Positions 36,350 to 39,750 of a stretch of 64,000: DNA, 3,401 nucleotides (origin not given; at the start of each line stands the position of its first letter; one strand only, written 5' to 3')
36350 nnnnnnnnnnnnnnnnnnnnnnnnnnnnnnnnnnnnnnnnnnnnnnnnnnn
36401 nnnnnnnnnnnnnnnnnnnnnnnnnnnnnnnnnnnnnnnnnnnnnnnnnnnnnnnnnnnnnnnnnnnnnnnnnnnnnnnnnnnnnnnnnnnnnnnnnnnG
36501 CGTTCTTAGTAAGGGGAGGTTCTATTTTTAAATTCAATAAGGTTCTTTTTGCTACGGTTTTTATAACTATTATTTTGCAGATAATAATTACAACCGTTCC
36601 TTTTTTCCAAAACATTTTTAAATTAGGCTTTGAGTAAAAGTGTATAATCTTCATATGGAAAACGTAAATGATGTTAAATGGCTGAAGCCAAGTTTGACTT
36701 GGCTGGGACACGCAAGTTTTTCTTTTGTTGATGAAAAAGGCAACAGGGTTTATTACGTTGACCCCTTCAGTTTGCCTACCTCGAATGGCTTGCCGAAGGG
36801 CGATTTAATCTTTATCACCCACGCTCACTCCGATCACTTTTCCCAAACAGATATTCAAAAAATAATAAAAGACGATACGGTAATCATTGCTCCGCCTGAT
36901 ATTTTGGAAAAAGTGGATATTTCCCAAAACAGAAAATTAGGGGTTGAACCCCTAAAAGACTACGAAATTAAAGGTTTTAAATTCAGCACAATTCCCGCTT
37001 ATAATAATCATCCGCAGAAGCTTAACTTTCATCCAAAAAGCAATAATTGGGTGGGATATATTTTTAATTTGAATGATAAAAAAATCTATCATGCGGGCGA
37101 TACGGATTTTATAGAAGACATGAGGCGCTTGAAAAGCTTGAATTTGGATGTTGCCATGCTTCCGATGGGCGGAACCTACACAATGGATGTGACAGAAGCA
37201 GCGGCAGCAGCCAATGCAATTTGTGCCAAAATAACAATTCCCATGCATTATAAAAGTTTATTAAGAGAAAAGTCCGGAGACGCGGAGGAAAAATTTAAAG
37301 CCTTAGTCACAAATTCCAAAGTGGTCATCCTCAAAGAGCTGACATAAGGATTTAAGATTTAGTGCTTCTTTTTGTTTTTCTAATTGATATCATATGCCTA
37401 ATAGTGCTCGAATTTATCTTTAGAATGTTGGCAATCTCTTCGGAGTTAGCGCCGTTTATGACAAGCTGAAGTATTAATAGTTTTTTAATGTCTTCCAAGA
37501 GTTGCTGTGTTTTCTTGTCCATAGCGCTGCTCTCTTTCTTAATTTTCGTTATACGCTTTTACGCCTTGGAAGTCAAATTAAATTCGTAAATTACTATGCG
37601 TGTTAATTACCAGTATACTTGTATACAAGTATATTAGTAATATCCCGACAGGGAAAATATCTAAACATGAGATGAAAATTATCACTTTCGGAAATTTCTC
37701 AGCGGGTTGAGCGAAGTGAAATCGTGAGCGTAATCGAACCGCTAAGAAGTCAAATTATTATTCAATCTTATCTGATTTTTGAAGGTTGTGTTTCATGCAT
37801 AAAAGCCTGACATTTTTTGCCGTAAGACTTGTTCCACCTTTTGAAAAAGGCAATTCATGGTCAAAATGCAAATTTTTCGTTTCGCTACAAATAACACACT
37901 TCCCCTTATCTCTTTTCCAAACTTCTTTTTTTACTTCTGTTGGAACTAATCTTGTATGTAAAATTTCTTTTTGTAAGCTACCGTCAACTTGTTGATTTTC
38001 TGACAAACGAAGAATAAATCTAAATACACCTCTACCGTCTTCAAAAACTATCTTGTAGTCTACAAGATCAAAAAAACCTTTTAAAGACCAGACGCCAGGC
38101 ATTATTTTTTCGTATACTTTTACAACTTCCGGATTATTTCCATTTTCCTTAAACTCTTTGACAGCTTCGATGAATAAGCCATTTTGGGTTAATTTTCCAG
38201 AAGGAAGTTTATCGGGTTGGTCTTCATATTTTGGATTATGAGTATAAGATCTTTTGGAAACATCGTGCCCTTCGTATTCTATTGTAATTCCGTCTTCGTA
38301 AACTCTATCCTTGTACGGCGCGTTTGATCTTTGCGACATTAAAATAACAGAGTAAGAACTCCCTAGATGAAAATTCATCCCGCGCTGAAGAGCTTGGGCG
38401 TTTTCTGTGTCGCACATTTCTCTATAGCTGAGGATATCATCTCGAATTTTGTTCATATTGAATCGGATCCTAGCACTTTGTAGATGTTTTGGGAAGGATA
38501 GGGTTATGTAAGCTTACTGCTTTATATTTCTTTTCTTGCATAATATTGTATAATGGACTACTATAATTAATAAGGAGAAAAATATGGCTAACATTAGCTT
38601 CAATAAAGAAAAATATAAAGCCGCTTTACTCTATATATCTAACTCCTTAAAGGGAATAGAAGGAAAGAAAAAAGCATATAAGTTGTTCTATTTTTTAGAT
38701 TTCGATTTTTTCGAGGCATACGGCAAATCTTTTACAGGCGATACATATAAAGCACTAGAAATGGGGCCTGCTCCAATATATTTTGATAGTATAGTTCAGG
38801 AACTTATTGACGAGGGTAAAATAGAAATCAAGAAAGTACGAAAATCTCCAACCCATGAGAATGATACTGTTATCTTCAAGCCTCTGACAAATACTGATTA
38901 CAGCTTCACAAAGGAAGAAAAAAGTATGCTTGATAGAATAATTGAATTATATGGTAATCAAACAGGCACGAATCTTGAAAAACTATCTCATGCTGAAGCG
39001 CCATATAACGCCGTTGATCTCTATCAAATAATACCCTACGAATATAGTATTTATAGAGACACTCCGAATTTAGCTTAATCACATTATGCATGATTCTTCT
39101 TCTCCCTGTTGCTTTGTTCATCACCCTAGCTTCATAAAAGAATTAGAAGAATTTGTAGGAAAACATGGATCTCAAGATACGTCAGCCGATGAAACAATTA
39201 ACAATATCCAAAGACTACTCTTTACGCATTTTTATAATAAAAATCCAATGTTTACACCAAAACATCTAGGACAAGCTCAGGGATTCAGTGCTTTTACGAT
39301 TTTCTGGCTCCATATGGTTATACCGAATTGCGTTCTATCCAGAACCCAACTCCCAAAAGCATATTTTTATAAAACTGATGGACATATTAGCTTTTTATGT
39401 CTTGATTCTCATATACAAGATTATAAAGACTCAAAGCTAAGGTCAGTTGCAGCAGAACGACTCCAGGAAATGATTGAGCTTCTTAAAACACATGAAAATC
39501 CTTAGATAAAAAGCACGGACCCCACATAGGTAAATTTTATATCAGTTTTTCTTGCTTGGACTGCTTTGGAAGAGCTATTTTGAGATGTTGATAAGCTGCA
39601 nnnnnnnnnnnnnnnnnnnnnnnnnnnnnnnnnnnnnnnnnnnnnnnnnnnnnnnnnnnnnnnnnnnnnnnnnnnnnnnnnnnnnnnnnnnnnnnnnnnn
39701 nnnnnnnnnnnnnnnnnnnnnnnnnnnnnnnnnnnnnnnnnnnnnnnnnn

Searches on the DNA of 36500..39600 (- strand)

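Call 8: search_rna_families(source=window, start=36500, end=39600, threshold=evalue, max_evalue=10)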
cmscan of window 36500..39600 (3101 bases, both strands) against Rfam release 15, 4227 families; matches with E-value up to 10: 3.
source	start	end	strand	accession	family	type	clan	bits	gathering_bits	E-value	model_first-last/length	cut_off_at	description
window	37263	37344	+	RF02699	Avashort_thermometer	Cis-reg; thermoregulator;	-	19.7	88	1.6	1-59/59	no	Avashort 5' UTR thermometer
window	39540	39568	+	RF00039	DicF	Gene; antisense;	-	16.9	48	2.7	20-46/52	no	DicF RNA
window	36665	36728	+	RF01563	DdR13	Gene; snRNA; snoRNA; CD-box;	-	16.9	65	3.5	1-80/80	no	Dictyostelium snoRNA DdR13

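Call 79: search_dna_similar(query=window:37581-37745:-, collection=phages, mode=distant, max_evalue=1, max_rows=10)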
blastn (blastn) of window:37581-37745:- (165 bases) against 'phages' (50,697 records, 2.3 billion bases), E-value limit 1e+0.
Records with a match: 7; places in all: 7; records where one place covers at least 80% of the query: 0.
Best place of each record, by identity: 95-99% 2; 90-95% 5.
By first word of the organism name: Zymomonas 3; Streptococcus 2; Mycobacterium 2.
By host as written in the record: - 5; Mycobacterium abscessus subsp. bolletii strain F1660 1; Mycobacteroides abscessus subsp. bolletii F1725 1.
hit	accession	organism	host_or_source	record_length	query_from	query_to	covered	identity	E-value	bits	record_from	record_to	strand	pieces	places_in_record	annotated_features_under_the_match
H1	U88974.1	Streptococcus phage 01205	-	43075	62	87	16%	92.3%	5e-1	39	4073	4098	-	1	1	ORF8 | ORF9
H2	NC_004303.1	Streptococcus phage 01205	-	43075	62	87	16%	92.3%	5e-1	39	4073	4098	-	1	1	Mu Gam-like end protection | Sak4-like ssDNA annealing protein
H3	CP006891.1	Zymomonas mobilis subsp. mobilis str. CP4 = NRRL B-14023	-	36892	107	132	16%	92.3%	5e-1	39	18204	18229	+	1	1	none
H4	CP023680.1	Zymomonas mobilis subsp. mobilis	-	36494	107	132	16%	92.3%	5e-1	39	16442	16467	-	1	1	none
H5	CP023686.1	Zymomonas mobilis subsp. mobilis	-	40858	107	132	16%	92.3%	5e-1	39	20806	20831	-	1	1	none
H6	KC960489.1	Mycobacterium phage Adler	Mycobacterium abscessus subsp. bolletii ...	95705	114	137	15%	95.8%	5e-1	40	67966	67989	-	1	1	none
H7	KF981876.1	Mycobacterium phage ADLER F1725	Mycobacteroides abscessus subsp. ...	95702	114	137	15%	95.8%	5e-1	40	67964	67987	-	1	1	none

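Call 80: search_dna_similar(query=window:37581-37745:-, collection=plasmids, mode=distant, max_evalue=1, max_rows=15)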
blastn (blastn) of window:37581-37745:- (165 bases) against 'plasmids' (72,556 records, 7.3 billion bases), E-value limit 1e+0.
Records with a match: 34; places in all: 34; records where one place covers at least 80% of the query: 0.
Best place of each record, by identity: 90-95% 33; 80-90% 1.
By first word of the organism name: Bacillus 33; Staphylococcus 1.
By predicted mobility (MOB-suite, as given by PLSDB): non-mobilizable 33; mobilizable 1.
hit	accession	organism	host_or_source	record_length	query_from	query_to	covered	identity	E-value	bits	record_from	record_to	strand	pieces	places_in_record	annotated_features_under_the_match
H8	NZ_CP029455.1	Bacillus cereus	Chives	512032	114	147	21%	91.2%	1e-2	46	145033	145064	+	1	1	none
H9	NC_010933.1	Bacillus cereus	-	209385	114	147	21%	91.2%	1e-2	46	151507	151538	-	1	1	none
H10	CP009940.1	Bacillus cereus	Homo sapiens,Human clinical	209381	114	147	21%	91.2%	1e-2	46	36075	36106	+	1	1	none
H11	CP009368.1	Bacillus cereus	-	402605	114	147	21%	91.2%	1e-2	46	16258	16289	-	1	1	none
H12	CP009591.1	Bacillus cereus G9241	Human clinical sample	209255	114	147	21%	91.2%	1e-2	46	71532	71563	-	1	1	none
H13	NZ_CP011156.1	Bacillus cereus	cell culture,vomit of food poisoning ...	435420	114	147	21%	91.2%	1e-2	46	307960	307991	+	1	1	none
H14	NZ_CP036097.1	Bacillus toyonensis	cell culture,soil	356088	114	147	21%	91.2%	1e-2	46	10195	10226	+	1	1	none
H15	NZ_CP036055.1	Bacillus toyonensis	cell culture,soil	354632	114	147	21%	91.2%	1e-2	46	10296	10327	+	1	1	none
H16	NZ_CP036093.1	Bacillus toyonensis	cell culture,soil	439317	114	147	21%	91.2%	1e-2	46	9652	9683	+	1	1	none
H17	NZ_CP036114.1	Bacillus toyonensis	-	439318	114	147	21%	91.2%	1e-2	46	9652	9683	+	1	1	none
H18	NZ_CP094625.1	Bacillus thuringiensis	whole organism,soil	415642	114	147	21%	91.2%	1e-2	46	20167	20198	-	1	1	none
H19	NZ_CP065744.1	Bacillus tropicus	-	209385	114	147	21%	91.2%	1e-2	46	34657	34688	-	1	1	none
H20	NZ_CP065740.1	Bacillus tropicus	-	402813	114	147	21%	91.2%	1e-2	46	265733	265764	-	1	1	none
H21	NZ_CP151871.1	Bacillus thuringiensis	tobacco,mixed culture,leaves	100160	114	147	21%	91.2%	1e-2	46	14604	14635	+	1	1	none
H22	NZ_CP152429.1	Bacillus paramycoides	mixed culture,soil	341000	114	147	21%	91.2%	1e-2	46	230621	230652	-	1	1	none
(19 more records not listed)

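Call 81: get_annotated_region(hit=H9, flank=2500)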
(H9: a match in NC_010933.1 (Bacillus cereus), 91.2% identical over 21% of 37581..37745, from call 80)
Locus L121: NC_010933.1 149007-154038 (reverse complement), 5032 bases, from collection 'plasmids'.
description: Bacillus cereus plasmid pBC210, complete sequence
organism: Bacillus cereus (NCBI taxid 1396)
taxonomy: Bacteria; Bacillota; Bacilli; Bacillales; Bacillaceae; Bacillus; Bacillus cereus
host: -; source: -; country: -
typing (MOB-suite, as given by PLSDB): non-mobilizable; replicon rep_cluster_164
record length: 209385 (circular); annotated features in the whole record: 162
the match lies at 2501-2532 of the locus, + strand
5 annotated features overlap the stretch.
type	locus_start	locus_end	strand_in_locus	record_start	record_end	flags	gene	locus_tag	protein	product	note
CDS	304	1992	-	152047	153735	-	-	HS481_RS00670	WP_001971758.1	hypothetical protein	-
CDS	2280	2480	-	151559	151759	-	-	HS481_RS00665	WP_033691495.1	hypothetical protein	-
CDS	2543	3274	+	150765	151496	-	gntR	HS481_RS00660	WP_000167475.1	gluconate operon transcriptional repressor GntR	-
CDS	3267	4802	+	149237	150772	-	gntK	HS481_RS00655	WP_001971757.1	gluconokinase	GO:0009255 - Entner-Doudoroff pathway through 6-phosphogluconate [Evidence IEA]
CDS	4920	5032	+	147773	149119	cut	gntP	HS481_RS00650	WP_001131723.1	gluconate permease GntP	-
